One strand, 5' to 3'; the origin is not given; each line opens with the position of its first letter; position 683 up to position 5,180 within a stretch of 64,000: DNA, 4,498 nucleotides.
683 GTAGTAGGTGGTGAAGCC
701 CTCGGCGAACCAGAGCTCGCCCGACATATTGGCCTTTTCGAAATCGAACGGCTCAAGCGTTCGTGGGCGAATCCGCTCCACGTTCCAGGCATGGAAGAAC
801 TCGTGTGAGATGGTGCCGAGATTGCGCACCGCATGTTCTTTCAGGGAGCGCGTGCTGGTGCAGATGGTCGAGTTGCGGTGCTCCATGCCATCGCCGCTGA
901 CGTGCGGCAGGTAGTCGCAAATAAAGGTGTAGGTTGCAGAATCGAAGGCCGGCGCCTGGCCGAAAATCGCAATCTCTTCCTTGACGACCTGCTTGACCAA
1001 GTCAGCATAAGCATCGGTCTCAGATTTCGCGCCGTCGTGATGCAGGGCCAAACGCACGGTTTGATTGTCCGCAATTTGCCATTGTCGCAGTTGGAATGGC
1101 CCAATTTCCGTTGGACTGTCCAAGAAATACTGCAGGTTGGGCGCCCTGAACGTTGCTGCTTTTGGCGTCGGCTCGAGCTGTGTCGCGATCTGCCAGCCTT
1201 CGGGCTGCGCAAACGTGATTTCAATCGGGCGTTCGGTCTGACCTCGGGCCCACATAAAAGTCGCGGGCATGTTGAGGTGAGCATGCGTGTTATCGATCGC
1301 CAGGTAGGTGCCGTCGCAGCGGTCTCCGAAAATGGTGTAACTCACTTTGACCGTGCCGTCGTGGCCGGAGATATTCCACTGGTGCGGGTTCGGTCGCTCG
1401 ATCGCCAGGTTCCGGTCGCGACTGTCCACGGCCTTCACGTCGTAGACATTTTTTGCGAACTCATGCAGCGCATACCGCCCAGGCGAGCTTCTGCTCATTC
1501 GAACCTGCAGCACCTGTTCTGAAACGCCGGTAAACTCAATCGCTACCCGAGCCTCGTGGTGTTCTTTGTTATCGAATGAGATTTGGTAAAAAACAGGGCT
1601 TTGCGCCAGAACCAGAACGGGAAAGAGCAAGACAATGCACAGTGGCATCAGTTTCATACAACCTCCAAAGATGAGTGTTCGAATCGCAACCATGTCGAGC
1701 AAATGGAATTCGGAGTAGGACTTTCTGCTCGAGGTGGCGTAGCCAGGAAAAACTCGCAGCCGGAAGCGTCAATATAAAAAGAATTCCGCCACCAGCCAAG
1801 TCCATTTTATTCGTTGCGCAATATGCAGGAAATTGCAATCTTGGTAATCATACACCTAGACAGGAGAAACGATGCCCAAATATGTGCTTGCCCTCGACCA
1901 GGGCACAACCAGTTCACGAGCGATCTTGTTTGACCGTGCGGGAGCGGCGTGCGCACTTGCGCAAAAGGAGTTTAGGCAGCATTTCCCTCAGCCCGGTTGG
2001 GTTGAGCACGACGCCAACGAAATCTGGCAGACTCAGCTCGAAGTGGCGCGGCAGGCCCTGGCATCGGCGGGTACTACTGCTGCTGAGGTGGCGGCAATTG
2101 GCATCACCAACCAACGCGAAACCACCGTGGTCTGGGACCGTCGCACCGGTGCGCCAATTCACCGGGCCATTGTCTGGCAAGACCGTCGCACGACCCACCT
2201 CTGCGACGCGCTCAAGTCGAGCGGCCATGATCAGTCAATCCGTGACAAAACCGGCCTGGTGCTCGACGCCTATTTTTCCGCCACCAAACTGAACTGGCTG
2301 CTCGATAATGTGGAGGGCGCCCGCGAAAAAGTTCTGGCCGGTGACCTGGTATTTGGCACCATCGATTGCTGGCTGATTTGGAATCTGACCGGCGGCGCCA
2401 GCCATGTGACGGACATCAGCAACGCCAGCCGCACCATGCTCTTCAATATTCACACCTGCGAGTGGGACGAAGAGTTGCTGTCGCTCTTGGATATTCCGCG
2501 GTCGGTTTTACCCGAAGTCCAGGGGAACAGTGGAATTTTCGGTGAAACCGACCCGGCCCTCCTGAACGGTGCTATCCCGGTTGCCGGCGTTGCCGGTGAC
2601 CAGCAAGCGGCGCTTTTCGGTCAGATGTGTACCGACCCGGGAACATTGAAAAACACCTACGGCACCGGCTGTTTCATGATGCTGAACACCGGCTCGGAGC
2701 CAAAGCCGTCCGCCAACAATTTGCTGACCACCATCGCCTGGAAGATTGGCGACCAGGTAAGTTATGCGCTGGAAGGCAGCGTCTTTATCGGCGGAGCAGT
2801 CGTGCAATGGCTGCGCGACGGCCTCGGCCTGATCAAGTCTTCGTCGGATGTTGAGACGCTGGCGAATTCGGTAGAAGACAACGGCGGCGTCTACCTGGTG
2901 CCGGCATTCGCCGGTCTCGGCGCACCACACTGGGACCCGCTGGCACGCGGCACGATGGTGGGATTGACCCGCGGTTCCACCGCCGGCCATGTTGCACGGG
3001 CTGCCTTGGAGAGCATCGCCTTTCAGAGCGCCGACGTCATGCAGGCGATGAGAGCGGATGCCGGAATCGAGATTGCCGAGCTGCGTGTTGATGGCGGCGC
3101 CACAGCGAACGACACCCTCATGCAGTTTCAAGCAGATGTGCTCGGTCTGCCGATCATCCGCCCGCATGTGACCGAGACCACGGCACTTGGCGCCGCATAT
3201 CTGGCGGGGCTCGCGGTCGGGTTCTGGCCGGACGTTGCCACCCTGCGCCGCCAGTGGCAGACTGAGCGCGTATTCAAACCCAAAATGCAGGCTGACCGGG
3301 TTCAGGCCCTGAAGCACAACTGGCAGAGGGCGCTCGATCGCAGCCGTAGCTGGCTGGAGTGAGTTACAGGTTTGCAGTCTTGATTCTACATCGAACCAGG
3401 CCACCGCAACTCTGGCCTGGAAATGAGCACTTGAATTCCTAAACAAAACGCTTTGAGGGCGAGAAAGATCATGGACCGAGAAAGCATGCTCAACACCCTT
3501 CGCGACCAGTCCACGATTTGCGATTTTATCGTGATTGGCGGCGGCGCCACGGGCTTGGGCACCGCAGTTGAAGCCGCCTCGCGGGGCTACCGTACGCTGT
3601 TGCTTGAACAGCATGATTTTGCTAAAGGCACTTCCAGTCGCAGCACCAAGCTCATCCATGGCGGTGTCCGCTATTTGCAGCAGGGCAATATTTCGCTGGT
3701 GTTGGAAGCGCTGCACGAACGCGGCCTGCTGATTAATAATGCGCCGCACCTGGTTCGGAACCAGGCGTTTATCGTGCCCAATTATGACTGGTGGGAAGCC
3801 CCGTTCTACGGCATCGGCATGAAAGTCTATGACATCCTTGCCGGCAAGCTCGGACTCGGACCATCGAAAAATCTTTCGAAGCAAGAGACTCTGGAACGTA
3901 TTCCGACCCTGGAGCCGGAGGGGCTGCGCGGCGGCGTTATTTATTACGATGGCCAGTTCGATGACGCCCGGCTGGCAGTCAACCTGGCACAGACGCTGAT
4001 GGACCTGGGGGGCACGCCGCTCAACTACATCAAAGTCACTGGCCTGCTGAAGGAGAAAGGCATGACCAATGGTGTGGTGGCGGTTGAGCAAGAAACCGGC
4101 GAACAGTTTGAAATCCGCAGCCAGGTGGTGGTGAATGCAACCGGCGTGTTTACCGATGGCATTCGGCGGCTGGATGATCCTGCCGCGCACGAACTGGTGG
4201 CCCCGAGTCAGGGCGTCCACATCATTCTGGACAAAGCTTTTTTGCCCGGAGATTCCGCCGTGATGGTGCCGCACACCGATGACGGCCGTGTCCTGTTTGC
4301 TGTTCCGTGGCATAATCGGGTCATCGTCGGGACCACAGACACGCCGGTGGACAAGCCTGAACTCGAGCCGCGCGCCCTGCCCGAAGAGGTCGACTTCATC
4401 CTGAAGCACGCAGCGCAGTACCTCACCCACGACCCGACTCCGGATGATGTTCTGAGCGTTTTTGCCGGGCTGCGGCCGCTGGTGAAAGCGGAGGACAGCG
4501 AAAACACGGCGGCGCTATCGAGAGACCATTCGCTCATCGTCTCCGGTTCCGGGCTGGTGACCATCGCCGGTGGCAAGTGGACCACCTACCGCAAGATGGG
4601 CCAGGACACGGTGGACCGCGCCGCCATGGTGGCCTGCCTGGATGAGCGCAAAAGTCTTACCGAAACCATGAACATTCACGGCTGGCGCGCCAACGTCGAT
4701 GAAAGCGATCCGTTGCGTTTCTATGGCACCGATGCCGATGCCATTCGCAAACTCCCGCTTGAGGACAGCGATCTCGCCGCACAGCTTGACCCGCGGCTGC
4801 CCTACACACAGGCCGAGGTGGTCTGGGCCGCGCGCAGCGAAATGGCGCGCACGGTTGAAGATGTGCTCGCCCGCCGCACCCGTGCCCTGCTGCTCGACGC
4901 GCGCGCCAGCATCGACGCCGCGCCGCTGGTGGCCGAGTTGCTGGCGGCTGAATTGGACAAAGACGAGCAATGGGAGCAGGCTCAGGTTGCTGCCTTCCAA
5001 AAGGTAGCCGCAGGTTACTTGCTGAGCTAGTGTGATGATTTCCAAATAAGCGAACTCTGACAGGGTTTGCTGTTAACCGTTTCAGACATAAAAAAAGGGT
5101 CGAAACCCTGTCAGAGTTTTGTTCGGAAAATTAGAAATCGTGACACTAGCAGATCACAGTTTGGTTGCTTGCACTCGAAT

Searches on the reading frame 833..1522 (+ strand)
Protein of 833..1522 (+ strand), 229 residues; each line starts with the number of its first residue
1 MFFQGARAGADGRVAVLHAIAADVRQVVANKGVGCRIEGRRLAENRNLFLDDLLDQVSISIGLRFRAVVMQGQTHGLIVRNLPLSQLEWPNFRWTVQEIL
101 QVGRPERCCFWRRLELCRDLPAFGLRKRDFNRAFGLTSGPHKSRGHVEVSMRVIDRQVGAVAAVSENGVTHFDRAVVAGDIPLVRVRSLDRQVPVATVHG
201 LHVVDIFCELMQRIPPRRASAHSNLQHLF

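Call 39: find_encoding_contigs(protein=window:833-1522:+, flank=10000, max_places=2)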
Protein window:833-1522:+ (229 aa): no gene with exactly this product is on record in the collection.

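Call 66: search_protein_families(library=pfam, proteins=[window:833-1522:+], max_evalue=0.001)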
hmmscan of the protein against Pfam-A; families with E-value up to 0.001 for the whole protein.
window:833-1522:+ (229 aa): 0 families

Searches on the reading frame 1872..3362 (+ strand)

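Call 66: search_protein_families(library=pfam, proteins=[window:1872-3362:+], max_evalue=0.001)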
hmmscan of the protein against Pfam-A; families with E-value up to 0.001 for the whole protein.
window:1872-3362:+ (496 aa): 2 families
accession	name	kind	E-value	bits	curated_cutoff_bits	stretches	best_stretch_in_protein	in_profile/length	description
PF00370.27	FGGY_N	-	3.9e-79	266.1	28.8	1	4-250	1-245/245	FGGY family of carbohydrate kinases, N-terminal domain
PF02782.22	FGGY_C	-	5.5e-46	157.3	27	1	260-448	2-197/198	FGGY family of carbohydrate kinases, C-terminal domain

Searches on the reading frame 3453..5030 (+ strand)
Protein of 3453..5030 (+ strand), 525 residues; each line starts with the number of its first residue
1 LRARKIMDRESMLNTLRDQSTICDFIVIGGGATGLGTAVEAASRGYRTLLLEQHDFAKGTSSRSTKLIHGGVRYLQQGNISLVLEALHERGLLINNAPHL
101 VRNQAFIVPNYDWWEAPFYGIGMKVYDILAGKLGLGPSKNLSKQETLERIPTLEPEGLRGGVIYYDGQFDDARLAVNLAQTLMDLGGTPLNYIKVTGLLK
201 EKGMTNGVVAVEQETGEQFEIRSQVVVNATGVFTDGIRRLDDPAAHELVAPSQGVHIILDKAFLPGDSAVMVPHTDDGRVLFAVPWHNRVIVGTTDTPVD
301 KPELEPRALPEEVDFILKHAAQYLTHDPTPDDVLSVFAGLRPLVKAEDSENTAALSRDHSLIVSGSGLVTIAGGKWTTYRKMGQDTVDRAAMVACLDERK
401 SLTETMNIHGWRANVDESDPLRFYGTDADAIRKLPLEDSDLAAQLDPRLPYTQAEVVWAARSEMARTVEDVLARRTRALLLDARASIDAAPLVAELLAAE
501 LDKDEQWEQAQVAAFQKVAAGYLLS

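Call 66: search_protein_families(library=pfam, proteins=[window:3453-5030:+], max_evalue=0.001)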
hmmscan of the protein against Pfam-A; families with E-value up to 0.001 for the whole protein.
window:3453-5030:+ (525 aa): 8 families
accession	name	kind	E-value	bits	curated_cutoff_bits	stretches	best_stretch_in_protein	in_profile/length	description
PF01266.30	DAO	-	1.6e-57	196.1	27.9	1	24-380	1-353/353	FAD dependent oxidoreductase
PF16901.10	DAO_C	-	5.4e-22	78.4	31.4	1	421-506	37-124/126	C-terminal domain of alpha-glycerophosphate oxidase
PF00890.30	FAD_binding_2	-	1.2e-09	38.3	20.4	1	24-64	1-41/414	FAD binding domain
PF12831.13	FAD_oxidored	-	2.5e-07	30.8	27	1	24-231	1-145/416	FAD dependent oxidoreductase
PF01494.25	FAD_binding_3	-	1.8e-05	24.6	22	1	24-302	3-239/349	FAD binding domain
PF13450.12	NAD_binding_8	-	1.9e-05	25.2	21.9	1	27-62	1-36/68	NAD(P)-binding Rossmann-like domain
PF01134.28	GIDA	-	0.00031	20.4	22.1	0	24-54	1-31/391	Glucose inhibited division protein A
PF03486.20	HI0933_like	-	0.00061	19.7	50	0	24-54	2-32/244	HI0933-like protein Rossmann domain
